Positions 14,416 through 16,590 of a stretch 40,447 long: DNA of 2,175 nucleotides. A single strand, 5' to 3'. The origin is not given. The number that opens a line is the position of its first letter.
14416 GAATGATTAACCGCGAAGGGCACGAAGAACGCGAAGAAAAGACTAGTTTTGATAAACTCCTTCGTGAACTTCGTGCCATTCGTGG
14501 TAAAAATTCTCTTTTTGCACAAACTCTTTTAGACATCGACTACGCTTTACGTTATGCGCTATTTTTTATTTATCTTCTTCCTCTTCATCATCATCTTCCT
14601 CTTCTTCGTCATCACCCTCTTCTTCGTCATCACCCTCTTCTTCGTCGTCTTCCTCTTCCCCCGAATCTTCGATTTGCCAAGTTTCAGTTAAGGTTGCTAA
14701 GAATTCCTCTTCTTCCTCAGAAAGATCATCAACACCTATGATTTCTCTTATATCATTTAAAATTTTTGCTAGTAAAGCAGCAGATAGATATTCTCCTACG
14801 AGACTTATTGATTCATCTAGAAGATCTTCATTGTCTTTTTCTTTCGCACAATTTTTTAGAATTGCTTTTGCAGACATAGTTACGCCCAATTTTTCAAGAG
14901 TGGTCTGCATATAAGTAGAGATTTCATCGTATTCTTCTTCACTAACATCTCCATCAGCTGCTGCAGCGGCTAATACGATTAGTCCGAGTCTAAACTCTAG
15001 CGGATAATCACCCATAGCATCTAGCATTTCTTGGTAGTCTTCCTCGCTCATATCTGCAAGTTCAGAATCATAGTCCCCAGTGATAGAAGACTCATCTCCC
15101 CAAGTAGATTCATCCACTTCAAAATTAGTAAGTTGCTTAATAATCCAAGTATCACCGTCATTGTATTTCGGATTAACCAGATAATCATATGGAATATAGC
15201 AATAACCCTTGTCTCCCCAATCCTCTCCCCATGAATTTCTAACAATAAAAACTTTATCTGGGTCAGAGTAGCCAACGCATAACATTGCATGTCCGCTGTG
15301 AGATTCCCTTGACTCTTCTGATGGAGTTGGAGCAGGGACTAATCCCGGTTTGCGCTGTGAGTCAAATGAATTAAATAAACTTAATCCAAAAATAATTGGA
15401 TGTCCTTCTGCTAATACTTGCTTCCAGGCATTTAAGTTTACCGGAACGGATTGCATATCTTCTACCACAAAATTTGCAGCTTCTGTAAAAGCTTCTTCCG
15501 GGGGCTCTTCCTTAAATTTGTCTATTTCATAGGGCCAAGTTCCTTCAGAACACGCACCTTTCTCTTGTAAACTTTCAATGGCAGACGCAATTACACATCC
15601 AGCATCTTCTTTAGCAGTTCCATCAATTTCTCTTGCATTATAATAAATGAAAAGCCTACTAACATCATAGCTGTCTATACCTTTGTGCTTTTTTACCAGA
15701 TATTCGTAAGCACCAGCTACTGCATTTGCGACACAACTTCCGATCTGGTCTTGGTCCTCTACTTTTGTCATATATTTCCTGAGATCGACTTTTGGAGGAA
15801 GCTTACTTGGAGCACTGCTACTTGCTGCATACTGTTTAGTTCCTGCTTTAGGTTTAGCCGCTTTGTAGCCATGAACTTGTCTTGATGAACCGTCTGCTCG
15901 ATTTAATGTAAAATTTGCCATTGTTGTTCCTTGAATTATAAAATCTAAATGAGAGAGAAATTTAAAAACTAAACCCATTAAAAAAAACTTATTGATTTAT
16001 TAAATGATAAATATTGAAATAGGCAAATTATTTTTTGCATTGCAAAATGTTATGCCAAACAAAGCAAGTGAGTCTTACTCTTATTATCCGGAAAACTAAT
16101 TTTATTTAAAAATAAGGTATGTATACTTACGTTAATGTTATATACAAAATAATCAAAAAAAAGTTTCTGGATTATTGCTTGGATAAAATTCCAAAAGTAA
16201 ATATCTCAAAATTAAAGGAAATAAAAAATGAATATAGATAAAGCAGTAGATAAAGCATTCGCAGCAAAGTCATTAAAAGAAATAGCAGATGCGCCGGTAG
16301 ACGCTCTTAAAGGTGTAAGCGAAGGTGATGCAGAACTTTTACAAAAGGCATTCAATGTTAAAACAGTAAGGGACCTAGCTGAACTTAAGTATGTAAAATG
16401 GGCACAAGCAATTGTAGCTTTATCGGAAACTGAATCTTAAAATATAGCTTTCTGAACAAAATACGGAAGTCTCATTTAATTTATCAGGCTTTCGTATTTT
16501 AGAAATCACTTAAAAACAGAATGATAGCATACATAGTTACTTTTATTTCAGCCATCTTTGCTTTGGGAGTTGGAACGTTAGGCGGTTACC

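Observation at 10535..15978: Island bounded by two paralogous signal-peptide-less papain-like peptidases with long poly-Asp/Glu extensions on opposite ends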

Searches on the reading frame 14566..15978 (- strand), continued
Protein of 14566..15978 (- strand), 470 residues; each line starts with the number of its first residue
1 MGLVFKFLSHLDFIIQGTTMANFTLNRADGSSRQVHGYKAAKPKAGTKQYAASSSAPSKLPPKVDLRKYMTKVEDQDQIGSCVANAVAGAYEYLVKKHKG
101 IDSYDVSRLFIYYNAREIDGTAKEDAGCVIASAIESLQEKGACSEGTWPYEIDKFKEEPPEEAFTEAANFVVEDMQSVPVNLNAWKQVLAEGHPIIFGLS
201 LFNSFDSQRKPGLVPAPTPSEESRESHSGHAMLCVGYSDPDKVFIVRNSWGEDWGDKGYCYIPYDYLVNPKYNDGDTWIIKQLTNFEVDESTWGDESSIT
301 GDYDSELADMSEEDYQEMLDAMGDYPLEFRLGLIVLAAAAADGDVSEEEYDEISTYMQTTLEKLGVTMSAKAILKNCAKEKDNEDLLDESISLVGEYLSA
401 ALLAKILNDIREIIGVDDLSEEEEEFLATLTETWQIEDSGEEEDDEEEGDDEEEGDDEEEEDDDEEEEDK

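Call 18: find_encoding_contigs(protein=P0016, flank=6000, max_places=2)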
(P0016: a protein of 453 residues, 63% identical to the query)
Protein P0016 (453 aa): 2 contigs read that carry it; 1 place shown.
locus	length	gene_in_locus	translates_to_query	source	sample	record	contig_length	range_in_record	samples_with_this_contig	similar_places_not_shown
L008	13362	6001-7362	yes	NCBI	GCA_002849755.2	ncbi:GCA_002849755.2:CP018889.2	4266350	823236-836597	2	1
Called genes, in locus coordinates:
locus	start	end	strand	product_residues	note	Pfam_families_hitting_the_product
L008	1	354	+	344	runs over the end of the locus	PF00437:T2SSE, PF13555:AAA_29 (faint)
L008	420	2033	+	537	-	PF13646:HEAT_2 (faint), PF02653:BPD_transp_2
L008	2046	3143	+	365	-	PF02653:BPD_transp_2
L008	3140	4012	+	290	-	PF02463:SMC_N (faint), PF00005:ABC_tran, PF12399:BCA_ABC_TP_C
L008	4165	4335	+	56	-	-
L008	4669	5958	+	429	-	PF25919:BSH_CusB (faint), PF25917:BSH_RND (weak), PF25994:HH_AprE, PF26002:Beta-barrel_AprE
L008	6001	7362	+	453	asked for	PF00112:Peptidase_C1, PF13529:Peptidase_C39_2 (weak)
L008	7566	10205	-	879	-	PF00521:DNA_topoisoIV, PF03989:DNA_gyraseA_C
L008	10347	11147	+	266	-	PF01234:NNMT_PNMT_TEMT, PF13489:Methyltransf_23 (faint)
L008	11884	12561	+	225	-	PF21948:LplA-B_cat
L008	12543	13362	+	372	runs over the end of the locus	PF01264:Chorismate_synt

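Call 19: find_encoding_contigs(protein=P0032, flank=6000, max_places=2)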
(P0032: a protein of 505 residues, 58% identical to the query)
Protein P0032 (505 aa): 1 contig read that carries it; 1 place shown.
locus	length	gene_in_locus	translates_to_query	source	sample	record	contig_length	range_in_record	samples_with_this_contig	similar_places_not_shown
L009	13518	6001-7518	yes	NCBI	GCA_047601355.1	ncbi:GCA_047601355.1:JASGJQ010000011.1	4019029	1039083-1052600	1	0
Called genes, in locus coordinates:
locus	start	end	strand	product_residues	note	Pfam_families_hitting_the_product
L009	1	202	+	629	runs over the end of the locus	PF01841:Transglut_core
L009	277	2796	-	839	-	PF08448:PAS_4, PF00512:HisKA, PF02518:HATPase_c, PF13581:HATPase_c_2 (faint), PF00072:Response_reg, PF00512:HisKA, PF02518:HATPase_c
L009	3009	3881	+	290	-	PF13622:4HBT_3, PF20789:4HBT_3C, PF02551:Acyl_CoA_thio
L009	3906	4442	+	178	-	PF01161:PBP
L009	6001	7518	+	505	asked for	PF00112:Peptidase_C1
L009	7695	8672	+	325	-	PF20434:BD-FAE, PF07859:Abhydrolase_3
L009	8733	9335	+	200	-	PF05685:Uma2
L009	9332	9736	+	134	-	PF00903:Glyoxalase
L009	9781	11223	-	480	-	PF01391:Collagen (faint)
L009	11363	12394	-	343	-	PF00180:Iso_dh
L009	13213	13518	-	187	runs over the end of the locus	-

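Call 41: predict_structure(alignment_id=A4)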
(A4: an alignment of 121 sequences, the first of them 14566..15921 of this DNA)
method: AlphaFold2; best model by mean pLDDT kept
length: 451 residues; sequences in the alignment: 121
mean_pLDDT: 85.7   pTM: 0.77
mean pLDDT of the five models: 85.7, 83.5, 81.8, 81.8, 79.1
residues with pLDDT >= 90: 245; 70-90: 161; 50-70: 11; < 50: 34
segments of 3 or more residues with pLDDT < 50: 418-451
pLDDT, mean of each block of 10 residues (from residue 1): 79 89 92 85 94 89 96 93 92 97 95 97 96 94 97 95 95 96 86 83 80 96 91 89 89 93 82 86 67 87 91 95 91 93 83 94 94 91 79 86 88 68 34 37 39 42
secondary structure, 60 per line:
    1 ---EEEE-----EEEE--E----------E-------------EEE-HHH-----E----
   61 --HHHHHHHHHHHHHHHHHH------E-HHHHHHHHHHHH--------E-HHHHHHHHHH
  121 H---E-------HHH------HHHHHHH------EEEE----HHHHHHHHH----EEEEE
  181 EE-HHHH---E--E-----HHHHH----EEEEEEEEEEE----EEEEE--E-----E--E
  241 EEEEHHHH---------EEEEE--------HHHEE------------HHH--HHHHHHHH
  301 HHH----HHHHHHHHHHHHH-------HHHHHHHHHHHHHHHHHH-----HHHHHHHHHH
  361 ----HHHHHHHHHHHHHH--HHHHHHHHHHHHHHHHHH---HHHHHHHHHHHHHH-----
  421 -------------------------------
elements in order: E4-7 E13-16 E44-46 H63-80 H89-100 H111-121 H142-148 E155-158 H163-171 E176-182 H184-187 H200-204 E209-219 E224-228 E240-244 H245-248 E258-262 H293-303 H308-320 H328-345 H351-360 H365-378 H381-398 H402-415

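Call 46: fold_search(model_id=the predicted structure, library=pdb)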
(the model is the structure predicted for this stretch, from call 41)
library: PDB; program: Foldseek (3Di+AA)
matches with E <= 10: 669; with E <= 0.001: 286
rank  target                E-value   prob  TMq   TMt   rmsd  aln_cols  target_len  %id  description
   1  3ois_A                2.6e-21  1.00  0.50  0.83   2.4       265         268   34  Crystal Structure Xylellain, a cysteine protease from Xylella fastidiosa (released 2011-08-03)
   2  3ois_B                1.1e-20  1.00  0.51  0.84   2.2       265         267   34  Crystal Structure Xylellain, a cysteine protease from Xylella fastidiosa (released 2011-08-03)
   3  7pck_A                3.8e-12  1.00  0.44  0.62   3.5       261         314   26  CRYSTAL STRUCTURE OF WILD TYPE HUMAN PROCATHEPSIN K (released 1999-10-25)
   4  7pck_B                5.0e-12  1.00  0.44  0.63   3.4       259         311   26  CRYSTAL STRUCTURE OF WILD TYPE HUMAN PROCATHEPSIN K (released 1999-10-25)
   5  7pck_C                9.5e-12  1.00  0.42  0.60   4.3       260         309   26  CRYSTAL STRUCTURE OF WILD TYPE HUMAN PROCATHEPSIN K (released 1999-10-25)
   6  7pck_D                1.4e-11  1.00  0.41  0.60   5.5       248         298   26  CRYSTAL STRUCTURE OF WILD TYPE HUMAN PROCATHEPSIN K (released 1999-10-25)
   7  6jd0                  1.8e-11  1.00  0.44  0.62   3.6       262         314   24  Structure of mutant human cathepsin L, engineered for GAG binding (released 2020-02-05)
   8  5vcn_A                5.8e-11  1.00  0.42  0.82   3.1       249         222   22  THE CRYSTAL STRUCTURE OF DER P 1 ALLERGEN COMPLEXED WITH FAB FRAGMENT OF MAB 5H8 (released 2017-04-26)
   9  2xu3                  6.1e-11  1.00  0.40  0.78   3.6       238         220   24  CATHEPSIN L WITH A NITRILE INHIBITOR (released 2011-01-12)
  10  1cs8                  6.7e-11  1.00  0.44  0.61   3.8       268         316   22  CRYSTAL STRUCTURE OF PROCATHEPSIN L (released 1999-08-23)
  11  1snk                  7.5e-11  1.00  0.39  0.77   4.0       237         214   26  Cathepsin K complexed with carbamate derivatized norleucine aldehyde (released 2004-06-22)
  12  3tnx_A                7.9e-11  1.00  0.41  0.58   5.0       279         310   19  Structure of the precursor of a thermostable variant of papain at 2.6 Angstroem resolution (released 2012-09-12)
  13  1cjl                  8.8e-11  1.00  0.43  0.61   3.9       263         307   24  CRYSTAL STRUCTURE OF A CYSTEINE PROTEASE PROFORM (released 1997-08-12)
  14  3qt4                  1.0e-10  1.00  0.43  0.61   4.1       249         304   20  Structure of digestive procathepsin L 3 of Tenebrio molitor larval midgut (released 2012-02-22)
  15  3h7d_A                1.1e-10  1.00  0.40  0.79   3.7       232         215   27  The crystal structure of the cathepsin K Variant M5 in complex with chondroitin-4-sulfate (released 2010-04-28)
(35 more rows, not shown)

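Call 50: find_related_loci(query=A4, collection=genome_contigs, flank=10000)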
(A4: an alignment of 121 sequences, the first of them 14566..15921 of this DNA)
Query A4 (451 aa) in genome_contigs; peptide patterns used: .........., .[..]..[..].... (x = any residue, [..] = any of these).
600 stretches matched a pattern (row limit reached: there are more); 570 encode a relative of the query (tblastn E <= 1e-3); the best 80 are kept; 80 distinct loci.
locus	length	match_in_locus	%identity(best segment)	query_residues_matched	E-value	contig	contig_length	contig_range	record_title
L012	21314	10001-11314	62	1-440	0e+0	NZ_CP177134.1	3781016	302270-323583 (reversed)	Leptospira sp. 'Mane' chromosome 1, complete sequence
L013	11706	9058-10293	61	4-417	3e-176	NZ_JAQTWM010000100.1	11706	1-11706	MAG: Rhodoferax sp. isolate STC_110 NODE_12823_length_11706_cov_20.215994_Sandtown_C, whole genome shotgun sequence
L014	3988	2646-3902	60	1-417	1e-180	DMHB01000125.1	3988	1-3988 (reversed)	MAG TPA_asm: Microscillaceae bacterium isolate UBA8158 contig_12282, whole genome shotgun sequence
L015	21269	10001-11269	59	1-420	3e-168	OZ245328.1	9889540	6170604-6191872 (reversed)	MAG: Polyangiaceae bacterium isolate ef4d6364-0f41-4c80-b183-af888e385f1b genome assembly, chromosome: 1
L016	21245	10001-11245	56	2-417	1e-165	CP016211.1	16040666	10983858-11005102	Minicystis rosea strain DSM 24000 chromosome, complete genome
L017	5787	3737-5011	58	8-436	5e-167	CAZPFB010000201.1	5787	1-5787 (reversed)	MAG TPA_asm: uncultured Leptospiraceae bacterium isolate SRP323723_co1_118 genome assembly, contig: NODE_11958_length_57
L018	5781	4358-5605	57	3-420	8e-165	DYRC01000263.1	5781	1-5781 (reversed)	MAG TPA_asm: Desulfonema limicola isolate SulCav_GS10_10_45_377 SulCav_GS10_10_27584_length_5781_cov_218_864827, whole g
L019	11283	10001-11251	60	1-417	2e-162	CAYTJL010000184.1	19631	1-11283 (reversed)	MAG TPA_asm: uncultured Polyangiaceae bacterium isolate SRP189682_co1_9 genome assembly, contig: NODE_5160_length_19631_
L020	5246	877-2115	58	4-417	5e-163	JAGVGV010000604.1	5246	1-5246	MAG: Deltaproteobacteria bacterium isolate DeMMO2_24 c_000000032408, whole genome shotgun sequence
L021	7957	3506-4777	56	1-419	2e-157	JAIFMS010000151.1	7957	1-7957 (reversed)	MAG: Methylococcaceae bacterium isolate bin_45 scaffold_15734, whole genome shotgun sequence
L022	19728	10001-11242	55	6-418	2e-157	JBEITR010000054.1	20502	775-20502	MAG: Leptolyngbya sp. isolate Sample-109-S9-bin-104 Sample_109_S9-bin_104-k141_1905292, whole genome shotgun sequence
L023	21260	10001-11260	55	1-419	4e-157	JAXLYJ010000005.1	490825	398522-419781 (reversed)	MAG: Polyangiales bacterium isolate STL-MYX10 C1.257.fa-5, whole genome shotgun sequence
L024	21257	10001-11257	53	3-422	2e-154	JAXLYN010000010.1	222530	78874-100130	MAG: Polyangiaceae bacterium isolate STL-MYX14 C3.142.fa-10, whole genome shotgun sequence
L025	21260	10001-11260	55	1-418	1e-152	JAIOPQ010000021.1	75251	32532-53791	MAG: Spirochaetia bacterium isolate LakeFargette_0920_ALND_MAG_49_9 LacPavin_0920_ALND_scaffold_65002, whole genome shot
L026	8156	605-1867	54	5-418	3e-150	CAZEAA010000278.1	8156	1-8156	MAG TPA_asm: uncultured Sandaracinaceae bacterium isolate SRP296810_co1_247 genome assembly, contig: NODE_11892_length_8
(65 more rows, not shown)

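Call 72: list_cluster_members(proteins=[P0121, window:14566-15921:-, P0241, window:8169-8954:+])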
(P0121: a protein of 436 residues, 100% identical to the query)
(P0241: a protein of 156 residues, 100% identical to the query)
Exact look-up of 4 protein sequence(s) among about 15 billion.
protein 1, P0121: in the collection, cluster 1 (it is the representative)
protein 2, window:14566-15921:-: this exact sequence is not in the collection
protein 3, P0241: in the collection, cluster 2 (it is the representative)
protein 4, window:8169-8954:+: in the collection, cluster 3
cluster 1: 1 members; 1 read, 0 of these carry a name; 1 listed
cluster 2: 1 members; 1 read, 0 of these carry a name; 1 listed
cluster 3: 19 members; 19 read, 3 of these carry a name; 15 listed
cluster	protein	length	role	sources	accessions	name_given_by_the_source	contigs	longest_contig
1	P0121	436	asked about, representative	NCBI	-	-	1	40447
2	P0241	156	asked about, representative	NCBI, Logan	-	-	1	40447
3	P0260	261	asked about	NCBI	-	-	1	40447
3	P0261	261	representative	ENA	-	-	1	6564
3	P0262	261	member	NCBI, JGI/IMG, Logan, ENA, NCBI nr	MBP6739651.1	MAG: acyl-ACP--UDP-N-acetylglucosamine O-acyltransferase [Leptospiraceae bacterium] | UDP-N-acetylglucosamine acyltransferase | acyl-ACP--UDP-N-acetylglucosamine O-acyltransferase [Leptospiraceae bacterium]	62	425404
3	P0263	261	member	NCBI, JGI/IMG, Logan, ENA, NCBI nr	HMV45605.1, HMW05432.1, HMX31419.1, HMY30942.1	MAG TPA: acyl-ACP--UDP-N-acetylglucosamine O-acyltransferase [Leptospiraceae bacterium] | acyl-ACP--UDP-N-acetylglucosamine O-acyltransferase [Leptospiraceae bacterium]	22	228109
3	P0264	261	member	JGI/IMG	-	UDP-N-acetylglucosamine acyltransferase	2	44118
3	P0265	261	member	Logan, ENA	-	-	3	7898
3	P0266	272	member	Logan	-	-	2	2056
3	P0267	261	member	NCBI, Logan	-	-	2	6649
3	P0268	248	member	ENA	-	-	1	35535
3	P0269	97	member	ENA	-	-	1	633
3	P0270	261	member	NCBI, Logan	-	-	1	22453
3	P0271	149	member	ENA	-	-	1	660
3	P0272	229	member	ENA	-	-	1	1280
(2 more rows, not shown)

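Call 81: find_related_loci(query=A4, collection=viral_contigs, flank=5000)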
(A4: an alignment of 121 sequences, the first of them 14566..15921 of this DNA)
Query A4 (451 aa) in viral_contigs; peptide patterns used: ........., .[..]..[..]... (x = any residue, [..] = any of these).
600 stretches matched a pattern (row limit reached: there are more); 470 encode a relative of the query (tblastn E <= 1e-3); the best 80 are kept; 80 distinct loci.
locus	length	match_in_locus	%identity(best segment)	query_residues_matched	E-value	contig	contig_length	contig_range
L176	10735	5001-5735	45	17-265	1e-62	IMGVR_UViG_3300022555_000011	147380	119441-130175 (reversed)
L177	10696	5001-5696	45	15-247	2e-57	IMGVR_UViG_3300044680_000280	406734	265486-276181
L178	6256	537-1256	44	17-261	1e-57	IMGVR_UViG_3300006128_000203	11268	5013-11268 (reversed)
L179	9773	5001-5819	38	12-280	2e-57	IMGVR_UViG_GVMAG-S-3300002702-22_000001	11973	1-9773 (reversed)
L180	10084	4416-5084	45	41-267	1e-57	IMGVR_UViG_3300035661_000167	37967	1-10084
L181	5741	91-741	46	45-263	2e-57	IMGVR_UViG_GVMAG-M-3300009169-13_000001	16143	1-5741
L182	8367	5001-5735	42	13-261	1e-56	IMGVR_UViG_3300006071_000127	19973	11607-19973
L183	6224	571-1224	45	38-261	1e-55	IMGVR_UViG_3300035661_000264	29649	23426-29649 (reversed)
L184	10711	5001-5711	43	40-265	1e-55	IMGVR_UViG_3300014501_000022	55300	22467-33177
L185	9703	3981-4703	43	17-261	3e-55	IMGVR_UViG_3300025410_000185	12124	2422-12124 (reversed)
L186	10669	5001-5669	45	37-263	8e-55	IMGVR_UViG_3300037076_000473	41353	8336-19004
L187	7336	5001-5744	40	15-265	3e-54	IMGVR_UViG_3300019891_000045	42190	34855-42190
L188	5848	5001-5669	43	38-262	2e-54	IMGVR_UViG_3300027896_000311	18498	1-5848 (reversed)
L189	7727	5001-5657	44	45-267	2e-54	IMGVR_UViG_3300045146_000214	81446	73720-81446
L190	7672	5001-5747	41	14-265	2e-54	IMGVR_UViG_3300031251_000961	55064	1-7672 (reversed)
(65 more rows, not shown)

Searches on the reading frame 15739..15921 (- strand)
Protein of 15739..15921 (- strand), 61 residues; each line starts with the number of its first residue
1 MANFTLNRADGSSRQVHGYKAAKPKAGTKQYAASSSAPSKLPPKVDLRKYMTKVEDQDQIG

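Call 59: search_solved_structures(query=window:15739-15921:-, max_evalue=10, show_alignments=1)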
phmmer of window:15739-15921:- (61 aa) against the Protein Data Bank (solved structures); distinct sequences matched with E-value up to 10: 0.

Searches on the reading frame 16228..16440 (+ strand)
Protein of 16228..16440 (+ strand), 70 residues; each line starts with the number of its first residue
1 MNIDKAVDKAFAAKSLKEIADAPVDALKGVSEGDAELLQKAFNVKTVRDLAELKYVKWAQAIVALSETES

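Call 3: search_protein_families(library=pfam, proteins=[window:16228-16440:+], max_evalue=0.1)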
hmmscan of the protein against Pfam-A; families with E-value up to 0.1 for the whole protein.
window:16228-16440:+ (70 aa): 2 families
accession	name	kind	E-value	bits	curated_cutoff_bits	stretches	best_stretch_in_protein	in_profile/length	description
PF09361.15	Phasin_2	-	0.013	16.2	24.9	1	12-53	21-62/100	Phasin protein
PF14229.12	DUF4332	-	0.039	14.6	23.2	1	16-67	49-97/122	Domain of unknown function (DUF4332)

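Call 4: search_protein_families(library=ncbifam, proteins=[window:16228-16440:+], max_evalue=0.1)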
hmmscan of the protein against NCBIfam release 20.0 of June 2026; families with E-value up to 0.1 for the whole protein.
window:16228-16440:+ (70 aa): 1 family
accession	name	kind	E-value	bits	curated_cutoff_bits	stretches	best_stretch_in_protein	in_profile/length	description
NF009146.0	PRK12496.1-3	equivalog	0.052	13.2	268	1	3-59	56-112/162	hypothetical protein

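Call 7: search_protein_families(library=padloc, proteins=[window:16228-16440:+], max_evalue=0.1)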
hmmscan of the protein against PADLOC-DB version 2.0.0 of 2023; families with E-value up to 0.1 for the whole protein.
window:16228-16440:+ (70 aa): 0 families

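Call 56: find_related_loci(query=A5, collection=metagenome_contigs, flank=4000)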
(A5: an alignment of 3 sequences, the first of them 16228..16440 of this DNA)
Query A5 (70 aa) in metagenome_contigs; peptide patterns used: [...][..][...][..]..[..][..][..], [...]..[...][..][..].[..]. (x = any residue, [..] = any of these).
600 stretches matched a pattern (row limit reached: there are more); 178 encode a relative of the query (tblastn E <= 1e-3); the best 80 are kept; 80 distinct loci.
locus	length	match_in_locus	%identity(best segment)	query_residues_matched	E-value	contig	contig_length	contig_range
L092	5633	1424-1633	96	1-70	5e-40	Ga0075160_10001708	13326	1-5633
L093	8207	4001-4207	86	1-69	6e-35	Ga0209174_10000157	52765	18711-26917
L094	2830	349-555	84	1-69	2e-34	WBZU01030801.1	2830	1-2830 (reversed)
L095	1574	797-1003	80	1-69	6e-33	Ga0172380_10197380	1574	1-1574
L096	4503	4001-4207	77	1-69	7e-32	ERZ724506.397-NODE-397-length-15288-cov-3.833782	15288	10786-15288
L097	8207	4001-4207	75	1-69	3e-31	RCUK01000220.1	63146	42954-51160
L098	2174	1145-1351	75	1-69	1e-30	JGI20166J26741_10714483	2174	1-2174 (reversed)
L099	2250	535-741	75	1-69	1e-30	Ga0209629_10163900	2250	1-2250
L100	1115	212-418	74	1-69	3e-31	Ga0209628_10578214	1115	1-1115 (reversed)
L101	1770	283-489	75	1-69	2e-30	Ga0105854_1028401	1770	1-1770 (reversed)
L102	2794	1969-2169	78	1-67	4e-30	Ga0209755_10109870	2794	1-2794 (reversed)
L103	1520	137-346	70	1-70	1e-29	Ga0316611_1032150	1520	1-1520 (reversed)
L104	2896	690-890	75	1-67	9e-29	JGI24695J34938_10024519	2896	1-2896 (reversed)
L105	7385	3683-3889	71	1-69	1e-28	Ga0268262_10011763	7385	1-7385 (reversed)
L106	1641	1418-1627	70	1-70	2e-28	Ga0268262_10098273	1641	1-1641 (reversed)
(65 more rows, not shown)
